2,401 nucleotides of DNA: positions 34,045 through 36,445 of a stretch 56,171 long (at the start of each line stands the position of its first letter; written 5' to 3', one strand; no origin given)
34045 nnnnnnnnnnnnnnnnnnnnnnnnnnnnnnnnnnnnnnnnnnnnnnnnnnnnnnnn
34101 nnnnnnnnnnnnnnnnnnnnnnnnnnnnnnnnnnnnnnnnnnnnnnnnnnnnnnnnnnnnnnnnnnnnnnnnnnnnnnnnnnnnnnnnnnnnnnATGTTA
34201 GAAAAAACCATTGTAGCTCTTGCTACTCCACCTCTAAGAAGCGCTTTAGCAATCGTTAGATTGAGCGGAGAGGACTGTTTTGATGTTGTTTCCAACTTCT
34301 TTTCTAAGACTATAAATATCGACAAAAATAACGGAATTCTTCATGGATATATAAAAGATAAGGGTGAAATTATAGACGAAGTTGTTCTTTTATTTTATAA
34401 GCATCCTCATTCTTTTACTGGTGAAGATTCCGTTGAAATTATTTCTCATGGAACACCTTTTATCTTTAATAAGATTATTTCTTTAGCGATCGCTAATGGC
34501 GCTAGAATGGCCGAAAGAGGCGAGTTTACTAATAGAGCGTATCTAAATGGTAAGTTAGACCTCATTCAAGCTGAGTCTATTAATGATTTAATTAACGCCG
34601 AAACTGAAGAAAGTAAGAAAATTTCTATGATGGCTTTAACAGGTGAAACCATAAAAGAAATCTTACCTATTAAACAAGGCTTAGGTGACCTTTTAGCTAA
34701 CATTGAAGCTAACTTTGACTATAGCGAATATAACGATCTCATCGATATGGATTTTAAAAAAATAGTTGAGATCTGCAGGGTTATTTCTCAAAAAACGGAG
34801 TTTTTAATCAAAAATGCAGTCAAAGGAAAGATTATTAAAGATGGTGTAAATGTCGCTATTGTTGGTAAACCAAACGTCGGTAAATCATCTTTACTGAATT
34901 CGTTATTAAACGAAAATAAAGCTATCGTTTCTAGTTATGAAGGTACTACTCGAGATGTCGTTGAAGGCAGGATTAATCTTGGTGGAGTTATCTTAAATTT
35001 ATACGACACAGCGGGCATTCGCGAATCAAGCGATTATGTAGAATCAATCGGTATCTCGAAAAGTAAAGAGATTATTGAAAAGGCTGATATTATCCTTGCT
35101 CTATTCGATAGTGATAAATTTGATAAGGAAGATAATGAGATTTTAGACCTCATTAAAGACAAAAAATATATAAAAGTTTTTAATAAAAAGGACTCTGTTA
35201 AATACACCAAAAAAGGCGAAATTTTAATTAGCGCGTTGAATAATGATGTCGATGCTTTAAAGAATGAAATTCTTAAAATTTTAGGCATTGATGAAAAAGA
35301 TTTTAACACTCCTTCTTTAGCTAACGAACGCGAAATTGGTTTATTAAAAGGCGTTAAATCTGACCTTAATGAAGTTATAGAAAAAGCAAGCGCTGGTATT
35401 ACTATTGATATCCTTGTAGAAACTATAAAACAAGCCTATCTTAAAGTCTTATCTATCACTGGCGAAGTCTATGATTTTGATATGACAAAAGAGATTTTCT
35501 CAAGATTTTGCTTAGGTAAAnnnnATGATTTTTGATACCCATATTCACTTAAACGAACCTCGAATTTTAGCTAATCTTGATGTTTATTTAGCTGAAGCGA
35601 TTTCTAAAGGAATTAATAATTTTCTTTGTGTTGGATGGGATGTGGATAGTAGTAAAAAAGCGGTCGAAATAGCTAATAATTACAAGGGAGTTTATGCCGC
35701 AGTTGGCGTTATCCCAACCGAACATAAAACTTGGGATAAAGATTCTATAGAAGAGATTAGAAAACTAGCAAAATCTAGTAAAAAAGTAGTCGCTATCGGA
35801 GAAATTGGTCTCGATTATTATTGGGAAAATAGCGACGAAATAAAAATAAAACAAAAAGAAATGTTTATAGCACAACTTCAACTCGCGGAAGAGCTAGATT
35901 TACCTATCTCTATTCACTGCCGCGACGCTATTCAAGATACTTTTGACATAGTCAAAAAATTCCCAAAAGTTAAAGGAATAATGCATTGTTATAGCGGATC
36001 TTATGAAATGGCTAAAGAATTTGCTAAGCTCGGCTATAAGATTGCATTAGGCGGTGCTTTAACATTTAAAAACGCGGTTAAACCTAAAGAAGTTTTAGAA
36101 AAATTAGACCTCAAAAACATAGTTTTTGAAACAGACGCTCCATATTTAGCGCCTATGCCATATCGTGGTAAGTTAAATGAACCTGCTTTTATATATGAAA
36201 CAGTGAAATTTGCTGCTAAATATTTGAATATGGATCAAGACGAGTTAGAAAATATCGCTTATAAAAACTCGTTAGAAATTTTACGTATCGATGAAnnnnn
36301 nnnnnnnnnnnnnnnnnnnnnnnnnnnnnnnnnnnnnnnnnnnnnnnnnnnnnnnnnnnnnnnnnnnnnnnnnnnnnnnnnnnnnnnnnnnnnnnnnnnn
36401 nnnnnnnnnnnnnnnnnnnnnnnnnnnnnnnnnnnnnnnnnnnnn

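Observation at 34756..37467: Repeat copies sit in frame inside conserved housekeeping genes, in all three frames and both orientations, apparently without lengthening the proteins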

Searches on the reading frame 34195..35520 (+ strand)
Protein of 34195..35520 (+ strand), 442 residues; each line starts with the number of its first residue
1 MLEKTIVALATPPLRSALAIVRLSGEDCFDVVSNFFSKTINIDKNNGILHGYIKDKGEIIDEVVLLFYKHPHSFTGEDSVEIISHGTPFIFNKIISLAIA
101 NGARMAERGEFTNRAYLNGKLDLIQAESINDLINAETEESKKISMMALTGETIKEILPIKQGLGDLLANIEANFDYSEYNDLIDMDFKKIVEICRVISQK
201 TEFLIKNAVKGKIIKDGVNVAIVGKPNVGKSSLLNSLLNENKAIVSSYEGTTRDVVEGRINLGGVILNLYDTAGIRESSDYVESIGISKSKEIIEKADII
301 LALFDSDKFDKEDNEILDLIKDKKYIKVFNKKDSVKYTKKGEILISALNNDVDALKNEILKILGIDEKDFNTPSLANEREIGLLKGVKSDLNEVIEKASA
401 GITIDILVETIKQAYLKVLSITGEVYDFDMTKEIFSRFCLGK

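Call 7: search_protein_families(library=ncbifam, proteins=[window:34195-35520:+], max_evalue=0.00001)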
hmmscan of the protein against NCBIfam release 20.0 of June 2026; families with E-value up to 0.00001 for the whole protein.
window:34195-35520:+ (442 aa): 18 families
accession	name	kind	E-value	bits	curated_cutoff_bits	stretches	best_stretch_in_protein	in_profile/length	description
TIGR00450.1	mnmE_trmE_thdF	equivalog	1.3e-109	367.2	252.6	1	10-442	1-446/446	tRNA uridine-5-carboxymethylaminomethyl(34) synthesis GTPase MnmE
NF003661.0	PRK05291.1-3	equivalog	4e-106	356.1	380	1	3-442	3-448/448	tRNA uridine-5-carboxymethylaminomethyl(34) synthesis GTPase MnmE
TIGR03594.1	GTPase_EngA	equivalog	7e-32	111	306.7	1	179-355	165-319/432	ribosome biogenesis GTPase Der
NF000908.1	PRK00089.1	equivalog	2.8e-23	82.6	237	1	219-353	5-141/291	GTPase Era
TIGR03918.1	GTP_HydF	equivalog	3.3e-23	82.2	325.55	1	218-344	8-137/392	[FeFe] hydrogenase H-cluster maturation GTPase HydF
TIGR00231.1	small_GTP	domain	4.4e-23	81.9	42.5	1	218-344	4-134/164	GTP-binding protein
NF002828.0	PRK03003.1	equivalog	4.9e-21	74.9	631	1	214-340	210-342/477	ribosome biogenesis GTPase Der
NF007071.0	PRK09518.1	equivalog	3e-18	65.7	953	1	213-340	440-573/706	bifunctional cytidylate kinase/GTPase Der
TIGR00436.1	era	equivalog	1.3e-16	60.8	116.25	1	219-370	2-149/270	GTPase Era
TIGR03596.1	GTPase_YlqF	equivalog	3.9e-12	46.1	208.2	1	187-275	91-173/276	ribosome biogenesis GTPase YlqF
TIGR03597.1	GTPase_YqeH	equivalog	2.1e-11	43.6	297.4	1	212-301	150-241/361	ribosome biogenesis GTPase YqeH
TIGR00437.1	feoB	equivalog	6e-09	35.1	315.65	1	224-333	1-110/594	ferrous iron transport protein B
TIGR03598.1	GTPase_YsxC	equivalog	9.2e-08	32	124.45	1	213-340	14-147/186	ribosome biogenesis GTP-binding protein YihA/YsxC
TIGR00993.1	3a0901s04IAP86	subfamily_domain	6.2e-07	28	660.7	1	217-303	118-208/763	chloroplast protein import component Toc86/159, G and M domains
TIGR02729.1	Obg_CgtA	equivalog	7.7e-07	28.4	280.25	1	219-345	159-287/329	Obg family GTPase CgtA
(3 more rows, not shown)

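Call 8: find_related_loci(query=window:34195-35520:+, collection=genome_contigs, flank=10000)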
Query window:34195-35520:+ (442 aa) in genome_contigs; peptide patterns used: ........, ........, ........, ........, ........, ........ (x = any residue, [..] = any of these).
222 stretches matched a pattern; 74 encode a relative of the query (tblastn E <= 1e-3); 74 distinct loci.
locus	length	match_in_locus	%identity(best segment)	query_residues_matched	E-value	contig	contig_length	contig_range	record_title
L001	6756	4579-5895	62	4-442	4e-176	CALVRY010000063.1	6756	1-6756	MAG: uncultured Bacilli bacterium isolate BRZ_QT__bin77 genome assembly, contig: BRZ_QT__NODE_17476_length_6756_cov_7.28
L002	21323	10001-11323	62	4-442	2e-173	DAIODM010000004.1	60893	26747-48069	MAG TPA_asm: Candidatus Onthovivens sp. isolate CTOTU1924 NODE_123_length_60893_cov_12.771048, whole genome shotgun sequ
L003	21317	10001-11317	61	4-442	1e-171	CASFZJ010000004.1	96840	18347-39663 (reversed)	uncultured bacterium isolate O80_L2_310310_idba_bin.52 genome assembly, contig: O80_L2_310310_idba_bin.52.fa_scaffold_10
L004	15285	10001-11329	61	1-442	2e-168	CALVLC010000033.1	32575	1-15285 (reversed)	MAG: uncultured Bacilli bacterium isolate E22__bin81 genome assembly, contig: E22__k127_951408, whole genome shotgun seq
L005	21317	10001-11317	60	4-442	6e-168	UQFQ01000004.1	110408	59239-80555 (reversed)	uncultured Mollicutes bacterium isolate UMGS238 genome assembly, contig: NODE_63_length_110408_cov_7.922811, whole genom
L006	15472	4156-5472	61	4-442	8e-167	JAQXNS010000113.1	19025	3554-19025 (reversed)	MAG: bacterium isolate SUG1359 k141_7572375, whole genome shotgun sequence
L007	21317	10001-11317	59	4-442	5e-165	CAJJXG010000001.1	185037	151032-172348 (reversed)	MAG TPA_asm: uncultured Bacillales bacterium isolate ERR321628-bin.40 genome assembly, contig: NODE_23_length_185037_cov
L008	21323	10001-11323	59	2-442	1e-163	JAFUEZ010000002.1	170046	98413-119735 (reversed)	MAG: Bacilli bacterium isolate RGIG4434 Roe_deer_Omasum-3__c850, whole genome shotgun sequence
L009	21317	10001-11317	59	4-442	3e-163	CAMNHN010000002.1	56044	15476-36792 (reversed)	MAG: uncultured Mollicutes bacterium isolate SRR873596_bin.132_metaWRAP_v1.3_MAG genome assembly, contig: NODE.1085_leng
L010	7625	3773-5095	59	4-442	3e-162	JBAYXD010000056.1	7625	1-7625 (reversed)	MAG: Bacilli bacterium isolate SO_2017_CLC_12 scaffold_17564_c1_PH3_2017, whole genome shotgun sequence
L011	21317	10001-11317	60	4-442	3e-165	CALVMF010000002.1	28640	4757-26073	MAG: uncultured Bacilli bacterium isolate BRZ_QA__bin59 genome assembly, contig: BRZ_QA__NODE_1765_length_28640_cov_7.25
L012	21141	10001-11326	53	4-442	3e-140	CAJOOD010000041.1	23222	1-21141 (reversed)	uncultured Bacilli bacterium isolate Rumen_Coassembly_mag_163 genome assembly, contig: k87_3274838, whole genome shotgun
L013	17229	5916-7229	53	4-442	4e-134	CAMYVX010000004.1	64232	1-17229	MAG TPA_asm: uncultured Bacillales bacterium isolate SRR10912535_bin.26_metaWRAP_v1.3_MAG genome assembly, contig: ERZ14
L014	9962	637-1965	49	2-442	5e-124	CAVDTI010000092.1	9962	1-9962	Faecalibacterium prausnitzii isolate H07667-L1_cleanbin_000075 genome assembly, contig: Spades_H07667-L1_contig_5860, wh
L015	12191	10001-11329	48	2-442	1e-123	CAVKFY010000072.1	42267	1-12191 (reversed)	Alistipes communis isolate H07683-L1_cleanbin_000069 genome assembly, contig: Spades_H07683-L1_contig_488, whole genome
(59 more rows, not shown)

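Call 20: search_solved_structures(query=window:34195-35520:+, show_alignments=2, max_evalue=1e-20)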
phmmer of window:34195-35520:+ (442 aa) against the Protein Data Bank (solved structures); distinct sequences matched with E-value up to 1e-20: 14.
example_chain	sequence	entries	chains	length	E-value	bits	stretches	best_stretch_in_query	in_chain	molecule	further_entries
1xzp_A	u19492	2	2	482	3.1e-88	299.8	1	3-442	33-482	Probable tRNA modification GTPase trmE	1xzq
3geh_A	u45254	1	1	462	1.1e-73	251.9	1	6-442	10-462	tRNA modification GTPase mnmE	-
3gee_A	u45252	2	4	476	1.5e-62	215.2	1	6-442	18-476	tRNA modification GTPase mnmE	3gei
9hip_A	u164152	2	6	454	1.6e-60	208.5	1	4-442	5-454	tRNA modification GTPase MnmE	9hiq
1xzp_B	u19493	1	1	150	1.7e-32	116.3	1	3-121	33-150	Probable tRNA modification GTPase trmE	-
1mky_A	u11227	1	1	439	2.1e-32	115.9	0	213-340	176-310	Probable GTP-binding protein engA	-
1xzq_B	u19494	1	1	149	4.1e-32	115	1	3-120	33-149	Probable tRNA modification GTPase trmE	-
3j8g_X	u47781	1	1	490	3.8e-26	95.3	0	218-340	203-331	GTPase Der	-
5dn8_A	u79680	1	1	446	6.9e-26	94.5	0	216-323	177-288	GTPase Der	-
1rfl_A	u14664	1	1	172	7.2e-23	84.5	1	211-313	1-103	Probable tRNA modification GTPase trmE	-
4dcs_A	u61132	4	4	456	4.8e-22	81.8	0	206-335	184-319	GTP-BINDING PROTEIN ENGA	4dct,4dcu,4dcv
2hjg_A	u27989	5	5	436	9.6e-22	80.8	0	206-335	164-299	GTP-binding protein engA | GTPase Der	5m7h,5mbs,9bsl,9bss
9bs0_W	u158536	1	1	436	1.7e-21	80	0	206-335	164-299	GTPase Der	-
2gj8_A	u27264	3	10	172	1.9e-21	79.8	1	217-314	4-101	tRNA modification GTPase trmE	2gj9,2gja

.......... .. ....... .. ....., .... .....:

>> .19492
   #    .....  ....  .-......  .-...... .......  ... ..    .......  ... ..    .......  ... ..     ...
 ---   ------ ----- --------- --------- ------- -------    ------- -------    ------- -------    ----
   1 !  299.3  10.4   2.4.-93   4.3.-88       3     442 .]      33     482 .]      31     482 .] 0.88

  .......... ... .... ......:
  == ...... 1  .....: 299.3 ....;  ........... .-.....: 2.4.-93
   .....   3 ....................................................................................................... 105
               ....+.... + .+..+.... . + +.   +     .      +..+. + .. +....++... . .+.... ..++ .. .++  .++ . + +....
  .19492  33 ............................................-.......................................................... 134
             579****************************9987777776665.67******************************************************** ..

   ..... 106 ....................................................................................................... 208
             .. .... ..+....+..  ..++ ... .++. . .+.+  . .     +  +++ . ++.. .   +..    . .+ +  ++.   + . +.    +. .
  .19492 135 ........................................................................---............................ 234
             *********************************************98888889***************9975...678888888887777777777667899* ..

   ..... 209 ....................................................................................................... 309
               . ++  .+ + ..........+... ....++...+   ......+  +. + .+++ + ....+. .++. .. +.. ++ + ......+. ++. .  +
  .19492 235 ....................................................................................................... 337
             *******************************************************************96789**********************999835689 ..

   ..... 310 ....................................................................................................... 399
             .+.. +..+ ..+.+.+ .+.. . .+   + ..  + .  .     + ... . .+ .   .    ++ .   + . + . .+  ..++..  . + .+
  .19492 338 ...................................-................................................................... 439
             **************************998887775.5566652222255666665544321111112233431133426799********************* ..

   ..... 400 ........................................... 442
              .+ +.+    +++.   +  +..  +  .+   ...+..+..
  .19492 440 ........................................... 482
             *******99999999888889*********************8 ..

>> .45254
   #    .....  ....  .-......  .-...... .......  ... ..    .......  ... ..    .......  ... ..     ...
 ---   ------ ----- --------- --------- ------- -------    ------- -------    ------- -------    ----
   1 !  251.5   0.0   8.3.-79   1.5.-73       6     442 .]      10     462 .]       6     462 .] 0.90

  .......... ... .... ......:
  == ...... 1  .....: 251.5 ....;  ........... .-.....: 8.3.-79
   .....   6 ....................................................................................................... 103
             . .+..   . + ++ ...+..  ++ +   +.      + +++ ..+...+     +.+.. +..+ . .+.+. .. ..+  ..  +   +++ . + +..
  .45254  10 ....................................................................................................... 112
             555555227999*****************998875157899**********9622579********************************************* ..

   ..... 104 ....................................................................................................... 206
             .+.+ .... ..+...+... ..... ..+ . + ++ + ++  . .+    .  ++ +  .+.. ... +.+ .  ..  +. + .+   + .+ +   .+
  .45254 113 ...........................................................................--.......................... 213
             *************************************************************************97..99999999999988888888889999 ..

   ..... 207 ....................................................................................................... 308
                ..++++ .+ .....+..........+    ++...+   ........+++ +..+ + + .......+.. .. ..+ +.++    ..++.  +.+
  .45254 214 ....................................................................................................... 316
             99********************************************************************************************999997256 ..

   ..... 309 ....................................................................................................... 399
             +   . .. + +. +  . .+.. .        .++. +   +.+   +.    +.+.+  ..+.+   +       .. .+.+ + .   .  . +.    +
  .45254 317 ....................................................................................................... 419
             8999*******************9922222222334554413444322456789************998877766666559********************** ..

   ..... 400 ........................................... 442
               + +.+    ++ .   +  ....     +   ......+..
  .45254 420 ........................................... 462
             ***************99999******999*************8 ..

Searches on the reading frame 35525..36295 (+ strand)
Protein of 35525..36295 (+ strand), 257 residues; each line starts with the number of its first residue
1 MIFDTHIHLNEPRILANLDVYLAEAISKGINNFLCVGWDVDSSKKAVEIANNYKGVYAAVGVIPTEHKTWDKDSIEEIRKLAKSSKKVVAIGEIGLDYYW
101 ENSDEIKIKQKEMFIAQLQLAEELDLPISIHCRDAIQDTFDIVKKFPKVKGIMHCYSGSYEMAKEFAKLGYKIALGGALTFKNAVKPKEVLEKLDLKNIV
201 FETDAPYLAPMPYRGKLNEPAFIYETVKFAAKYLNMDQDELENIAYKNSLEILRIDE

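Call 55: search_protein_families(library=ncbifam, proteins=[window:35525-36295:+], max_evalue=0.001)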
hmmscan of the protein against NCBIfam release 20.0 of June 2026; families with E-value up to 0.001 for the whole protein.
window:35525-36295:+ (257 aa): 5 families
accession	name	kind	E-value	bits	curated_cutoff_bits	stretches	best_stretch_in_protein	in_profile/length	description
TIGR00010.1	TIGR00010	subfamily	6.6e-79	264.9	206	1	2-253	1-251/253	YchF/TatD family DNA exonuclease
NF008075.0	PRK10812.1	equivalog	1.1e-41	142.8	438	1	3-256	4-257/265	metal-dependent hydrolase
NF007745.0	PRK10425.1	equivalog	1.2e-39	136.1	395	1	3-255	2-258/260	3'-5' ssDNA/RNA exonuclease TatD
NF008522.0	PRK11449.1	equivalog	1.6e-38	132.4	481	1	3-255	6-258/259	metal-dependent hydrolase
NF041926.1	QatD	equivalog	9.3e-19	67.5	230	1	4-249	1-236/239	Qat anti-phage system TatD family nuclease QatD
